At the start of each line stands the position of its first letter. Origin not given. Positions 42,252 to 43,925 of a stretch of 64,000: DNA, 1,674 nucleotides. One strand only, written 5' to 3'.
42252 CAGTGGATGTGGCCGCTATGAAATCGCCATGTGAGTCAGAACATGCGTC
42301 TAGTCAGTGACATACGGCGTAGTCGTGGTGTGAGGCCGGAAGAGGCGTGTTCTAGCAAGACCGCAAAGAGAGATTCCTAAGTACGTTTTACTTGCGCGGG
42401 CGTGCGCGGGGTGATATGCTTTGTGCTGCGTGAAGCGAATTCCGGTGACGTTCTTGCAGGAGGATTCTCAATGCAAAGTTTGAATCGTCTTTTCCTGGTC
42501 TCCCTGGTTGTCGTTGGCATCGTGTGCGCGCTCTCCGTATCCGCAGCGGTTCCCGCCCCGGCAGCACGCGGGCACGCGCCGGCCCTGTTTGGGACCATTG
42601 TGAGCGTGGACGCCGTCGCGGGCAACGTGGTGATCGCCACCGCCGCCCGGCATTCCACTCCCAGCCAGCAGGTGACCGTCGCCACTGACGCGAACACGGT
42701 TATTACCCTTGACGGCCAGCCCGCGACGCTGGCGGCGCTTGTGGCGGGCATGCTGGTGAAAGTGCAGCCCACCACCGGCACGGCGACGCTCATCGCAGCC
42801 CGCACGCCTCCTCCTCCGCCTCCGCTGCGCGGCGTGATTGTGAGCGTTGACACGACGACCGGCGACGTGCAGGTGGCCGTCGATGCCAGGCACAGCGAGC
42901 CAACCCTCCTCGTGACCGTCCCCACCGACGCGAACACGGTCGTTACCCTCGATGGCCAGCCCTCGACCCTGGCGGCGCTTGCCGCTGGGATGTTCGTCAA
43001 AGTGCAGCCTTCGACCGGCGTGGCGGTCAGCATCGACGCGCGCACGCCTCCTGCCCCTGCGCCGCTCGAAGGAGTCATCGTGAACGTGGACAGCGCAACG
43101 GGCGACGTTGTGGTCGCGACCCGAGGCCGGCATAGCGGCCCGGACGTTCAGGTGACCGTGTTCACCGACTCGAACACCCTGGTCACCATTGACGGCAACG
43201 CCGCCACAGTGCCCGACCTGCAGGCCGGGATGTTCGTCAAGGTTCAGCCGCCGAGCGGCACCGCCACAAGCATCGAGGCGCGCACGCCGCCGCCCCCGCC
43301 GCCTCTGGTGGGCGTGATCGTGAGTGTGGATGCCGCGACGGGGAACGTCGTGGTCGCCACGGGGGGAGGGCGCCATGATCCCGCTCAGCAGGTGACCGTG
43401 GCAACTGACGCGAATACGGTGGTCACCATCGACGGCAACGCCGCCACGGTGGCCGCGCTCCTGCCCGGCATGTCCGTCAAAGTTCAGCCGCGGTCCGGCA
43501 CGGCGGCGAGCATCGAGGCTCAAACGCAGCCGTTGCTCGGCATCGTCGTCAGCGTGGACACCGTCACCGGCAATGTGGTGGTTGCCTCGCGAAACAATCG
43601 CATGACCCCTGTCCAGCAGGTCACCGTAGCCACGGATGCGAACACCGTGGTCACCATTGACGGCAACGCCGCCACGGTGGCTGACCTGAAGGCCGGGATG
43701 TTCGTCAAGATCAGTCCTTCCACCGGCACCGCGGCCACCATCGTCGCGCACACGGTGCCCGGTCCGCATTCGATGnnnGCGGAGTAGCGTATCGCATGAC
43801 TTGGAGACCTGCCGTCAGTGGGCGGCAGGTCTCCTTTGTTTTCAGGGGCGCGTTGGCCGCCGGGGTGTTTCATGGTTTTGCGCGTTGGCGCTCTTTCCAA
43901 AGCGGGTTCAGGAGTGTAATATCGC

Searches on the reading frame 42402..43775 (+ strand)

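Call 56: search_protein_families(library=pfam, proteins=[window:42402-43775:+], max_evalue=0.00001)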
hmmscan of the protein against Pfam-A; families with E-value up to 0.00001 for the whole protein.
window:42402-43775:+ (458 aa): 2 families
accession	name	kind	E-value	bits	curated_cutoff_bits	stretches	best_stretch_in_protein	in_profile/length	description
PF17517.7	IgGFc_binding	-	6.6e-07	29.3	25.6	0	402-442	141-180/297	IgGFc binding protein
PF18914.6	DUF5666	-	8.1e-07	29.7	27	0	64-133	2-57/60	Domain of unknown function (DUF5666)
